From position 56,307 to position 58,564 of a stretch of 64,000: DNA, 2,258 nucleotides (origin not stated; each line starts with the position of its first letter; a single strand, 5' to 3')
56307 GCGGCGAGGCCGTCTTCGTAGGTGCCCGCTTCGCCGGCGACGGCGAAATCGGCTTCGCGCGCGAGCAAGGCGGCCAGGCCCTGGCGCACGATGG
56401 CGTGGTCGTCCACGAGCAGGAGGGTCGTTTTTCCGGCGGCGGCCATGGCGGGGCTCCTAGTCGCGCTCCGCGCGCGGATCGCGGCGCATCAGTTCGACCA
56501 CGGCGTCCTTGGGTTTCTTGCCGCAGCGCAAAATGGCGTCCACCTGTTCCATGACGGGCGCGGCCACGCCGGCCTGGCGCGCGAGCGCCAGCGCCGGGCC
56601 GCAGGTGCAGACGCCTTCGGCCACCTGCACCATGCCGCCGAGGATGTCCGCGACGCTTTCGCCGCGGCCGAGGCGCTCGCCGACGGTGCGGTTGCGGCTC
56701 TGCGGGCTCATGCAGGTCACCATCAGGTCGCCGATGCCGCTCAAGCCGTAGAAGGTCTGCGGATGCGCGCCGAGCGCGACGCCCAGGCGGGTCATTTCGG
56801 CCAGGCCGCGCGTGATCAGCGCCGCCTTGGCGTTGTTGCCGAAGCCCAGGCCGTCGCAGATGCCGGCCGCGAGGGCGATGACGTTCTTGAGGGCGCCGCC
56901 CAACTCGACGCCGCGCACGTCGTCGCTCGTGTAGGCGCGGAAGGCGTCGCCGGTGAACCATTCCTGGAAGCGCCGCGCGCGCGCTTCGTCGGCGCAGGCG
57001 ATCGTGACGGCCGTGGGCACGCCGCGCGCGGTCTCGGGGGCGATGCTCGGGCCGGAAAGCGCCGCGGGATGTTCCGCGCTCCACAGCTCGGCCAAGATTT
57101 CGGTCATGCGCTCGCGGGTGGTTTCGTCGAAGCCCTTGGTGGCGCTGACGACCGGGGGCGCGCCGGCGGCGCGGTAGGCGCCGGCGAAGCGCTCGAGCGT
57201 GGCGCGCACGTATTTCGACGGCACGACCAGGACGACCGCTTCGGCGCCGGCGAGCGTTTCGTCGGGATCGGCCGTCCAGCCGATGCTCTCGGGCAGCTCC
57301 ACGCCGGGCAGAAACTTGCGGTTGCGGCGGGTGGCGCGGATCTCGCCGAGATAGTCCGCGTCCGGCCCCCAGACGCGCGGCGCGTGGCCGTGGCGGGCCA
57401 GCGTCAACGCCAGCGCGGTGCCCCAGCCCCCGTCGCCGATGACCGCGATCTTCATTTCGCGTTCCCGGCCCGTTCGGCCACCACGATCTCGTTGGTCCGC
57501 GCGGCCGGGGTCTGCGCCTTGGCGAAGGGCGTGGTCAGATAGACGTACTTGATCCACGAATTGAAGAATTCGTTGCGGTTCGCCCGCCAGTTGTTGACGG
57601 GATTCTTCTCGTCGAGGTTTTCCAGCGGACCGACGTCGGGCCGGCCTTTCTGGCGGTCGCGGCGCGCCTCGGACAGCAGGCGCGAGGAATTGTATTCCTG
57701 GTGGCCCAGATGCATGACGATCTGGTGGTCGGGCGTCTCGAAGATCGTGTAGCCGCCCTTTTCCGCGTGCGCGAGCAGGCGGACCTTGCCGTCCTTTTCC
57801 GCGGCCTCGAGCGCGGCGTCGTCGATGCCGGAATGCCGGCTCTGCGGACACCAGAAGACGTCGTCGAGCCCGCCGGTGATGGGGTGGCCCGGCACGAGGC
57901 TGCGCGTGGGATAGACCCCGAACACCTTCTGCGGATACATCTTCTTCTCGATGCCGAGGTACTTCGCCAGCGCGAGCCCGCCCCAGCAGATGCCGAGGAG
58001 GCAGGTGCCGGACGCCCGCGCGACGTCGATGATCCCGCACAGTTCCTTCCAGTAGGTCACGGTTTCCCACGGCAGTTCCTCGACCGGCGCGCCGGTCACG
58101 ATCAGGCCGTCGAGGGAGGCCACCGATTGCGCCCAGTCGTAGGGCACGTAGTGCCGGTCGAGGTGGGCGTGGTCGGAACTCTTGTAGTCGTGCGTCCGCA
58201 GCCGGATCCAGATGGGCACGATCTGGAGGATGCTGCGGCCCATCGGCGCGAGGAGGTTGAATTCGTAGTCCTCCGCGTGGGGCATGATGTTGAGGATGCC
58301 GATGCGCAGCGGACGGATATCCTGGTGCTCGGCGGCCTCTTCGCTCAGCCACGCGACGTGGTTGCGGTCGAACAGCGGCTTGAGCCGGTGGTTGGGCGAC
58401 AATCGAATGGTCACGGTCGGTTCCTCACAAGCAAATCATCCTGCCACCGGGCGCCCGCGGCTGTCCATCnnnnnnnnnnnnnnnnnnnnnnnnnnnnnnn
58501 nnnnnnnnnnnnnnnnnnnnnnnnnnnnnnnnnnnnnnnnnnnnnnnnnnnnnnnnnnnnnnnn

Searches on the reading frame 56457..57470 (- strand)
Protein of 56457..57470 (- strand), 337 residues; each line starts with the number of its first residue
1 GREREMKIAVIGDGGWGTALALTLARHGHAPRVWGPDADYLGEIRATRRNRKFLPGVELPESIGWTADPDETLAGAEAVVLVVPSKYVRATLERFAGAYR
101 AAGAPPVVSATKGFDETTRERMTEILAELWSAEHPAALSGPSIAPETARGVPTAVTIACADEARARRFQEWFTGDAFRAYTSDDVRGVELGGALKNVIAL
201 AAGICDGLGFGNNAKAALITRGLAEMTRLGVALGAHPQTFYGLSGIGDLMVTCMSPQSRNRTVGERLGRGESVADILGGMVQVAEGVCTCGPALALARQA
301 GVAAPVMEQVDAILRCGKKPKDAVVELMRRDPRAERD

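Call 3: search_protein_families(library=pfam, proteins=[window:56457-57470:-], max_evalue=0.01)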
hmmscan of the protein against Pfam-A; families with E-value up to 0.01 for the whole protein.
window:56457-57470:- (337 aa): 5 families
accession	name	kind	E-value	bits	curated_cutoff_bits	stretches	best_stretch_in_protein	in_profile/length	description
PF07479.19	NAD_Gly3P_dh_C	-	1.9e-55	187.4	25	1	184-324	1-141/142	NAD-dependent glycerol-3-phosphate dehydrogenase C-terminus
PF01210.29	NAD_Gly3P_dh_N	-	1.4e-42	145.8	23.1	1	7-163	1-156/158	NAD-dependent glycerol-3-phosphate dehydrogenase N-terminus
PF20618.3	GPD_NAD_C_bact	-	3e-19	69.8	27.6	1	244-310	1-66/66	Bacterial GPD, NAD-dependent C-terminal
PF03807.23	F420_oxidored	-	4.5e-05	24.4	21.6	1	7-99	1-80/94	NADP oxidoreductase coenzyme F420-dependent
PF03446.21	NAD_binding_2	-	0.0032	17.9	21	1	7-101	1-82/161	NAD binding domain of 6-phosphogluconate dehydrogenase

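Call 4: search_protein_families(library=ncbifam, proteins=[window:56457-57470:-], max_evalue=0.01)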
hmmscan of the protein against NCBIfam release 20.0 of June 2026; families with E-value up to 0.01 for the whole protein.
window:56457-57470:- (337 aa): 15 families
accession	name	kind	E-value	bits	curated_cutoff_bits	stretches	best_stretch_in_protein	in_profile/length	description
NF000942.0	PRK00094.1-4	subfamily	4.7e-125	417.2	257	1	5-336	2-333/334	NAD(P)H-dependent glycerol-3-phosphate dehydrogenase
NF000940.0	PRK00094.1-2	subfamily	7.6e-109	364.2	202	1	6-335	1-328/330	NAD(P)H-dependent glycerol-3-phosphate dehydrogenase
NF000941.0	PRK00094.1-3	equivalog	6.8e-106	354.3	423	1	6-336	2-333/336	NAD(P)H-dependent glycerol-3-phosphate dehydrogenase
NF011211.0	PRK14618.1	equivalog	3.7e-96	322.2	489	1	5-335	4-328/328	NAD(P)H-dependent glycerol-3-phosphate dehydrogenase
NF009098.0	PRK12439.1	equivalog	3.6e-93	312.6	436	1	3-335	5-335/341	NAD(P)H-dependent glycerol-3-phosphate dehydrogenase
NF000939.0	PRK00094.1-1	equivalog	3.1e-92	309.2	473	1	4-336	4-336/339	NAD(P)H-dependent glycerol-3-phosphate dehydrogenase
NF000946.0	PRK00094.2-4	equivalog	1.5e-83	280.6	455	1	4-334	3-331/342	NAD(P)H-dependent glycerol-3-phosphate dehydrogenase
NF011212.0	PRK14619.1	equivalog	1.4e-80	270.8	377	1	70-335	43-307/309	NAD(P)H-dependent glycerol-3-phosphate dehydrogenase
NF000944.0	PRK00094.2-2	equivalog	2.7e-68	230.5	603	1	4-333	19-345/371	NAD(P)H-dependent glycerol-3-phosphate dehydrogenase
NF000943.0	PRK00094.2-1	equivalog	1.6e-65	221.6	400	1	6-330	1-295/296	NAD(P)H-dependent glycerol-3-phosphate dehydrogenase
TIGR03376.1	glycerol3P_DH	equivalog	5.5e-57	193.4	285.5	1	7-322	1-337/342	glycerol-3-phosphate dehydrogenase (NAD(+))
NF011213.0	PRK14620.1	equivalog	3.4e-56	190.8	478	1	6-316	1-313/326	NAD(P)H-dependent glycerol-3-phosphate dehydrogenase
NF000947.0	PRK00094.2-5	equivalog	1e-45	156.6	251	1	4-318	3-318/323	NAD(P)H-dependent glycerol-3-phosphate dehydrogenase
NF000945.0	PRK00094.2-3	equivalog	3.5e-44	151.9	491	1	6-329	1-348/352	NAD(P)H-dependent glycerol-3-phosphate dehydrogenase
NF004783.0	PRK06129.1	equivalog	0.0019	17.7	347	1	6-46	3-43/315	3-hydroxyacyl-CoA dehydrogenase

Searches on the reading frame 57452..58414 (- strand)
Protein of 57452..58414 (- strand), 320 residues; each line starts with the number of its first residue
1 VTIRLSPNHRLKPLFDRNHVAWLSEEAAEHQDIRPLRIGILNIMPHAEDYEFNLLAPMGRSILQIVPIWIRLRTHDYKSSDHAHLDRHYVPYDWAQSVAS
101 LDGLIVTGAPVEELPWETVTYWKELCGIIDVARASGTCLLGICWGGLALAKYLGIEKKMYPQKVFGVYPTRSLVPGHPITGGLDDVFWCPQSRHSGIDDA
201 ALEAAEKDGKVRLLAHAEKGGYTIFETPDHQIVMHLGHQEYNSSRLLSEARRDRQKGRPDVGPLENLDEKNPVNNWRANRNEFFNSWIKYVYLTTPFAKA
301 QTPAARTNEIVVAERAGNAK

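Call 3: search_protein_families(library=pfam, proteins=[window:57452-58414:-], max_evalue=0.01)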
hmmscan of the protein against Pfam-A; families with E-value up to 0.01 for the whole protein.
window:57452-58414:- (320 aa): 1 family
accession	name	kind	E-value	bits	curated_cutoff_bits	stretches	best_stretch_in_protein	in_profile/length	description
PF04204.22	HTS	-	4.3e-79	266.1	27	1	6-297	5-298/298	Homoserine O-succinyltransferase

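Call 4: search_protein_families(library=ncbifam, proteins=[window:57452-58414:-], max_evalue=0.01)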
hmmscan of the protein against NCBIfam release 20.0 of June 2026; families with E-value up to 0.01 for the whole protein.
window:57452-58414:- (320 aa): 4 families
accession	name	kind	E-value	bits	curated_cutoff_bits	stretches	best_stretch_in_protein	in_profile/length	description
NF047918.2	MetA_acetyl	exception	7.2e-66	222.6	460.5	1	12-298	12-301/302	homoserine O-acetyltransferase MetA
TIGR01001.2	MetA_succinyl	equivalog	4e-52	177.4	495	1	14-298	14-300/304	homoserine O-succinyltransferase MetA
NF003776.0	PRK05368.1-3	equivalog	2.4e-31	108.6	358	1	18-253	18-253/353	homoserine O-succinyltransferase MetA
NF006098.0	PRK08250.1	equivalog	0.0051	16.4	301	1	87-170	32-118/239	glutamine amidotransferase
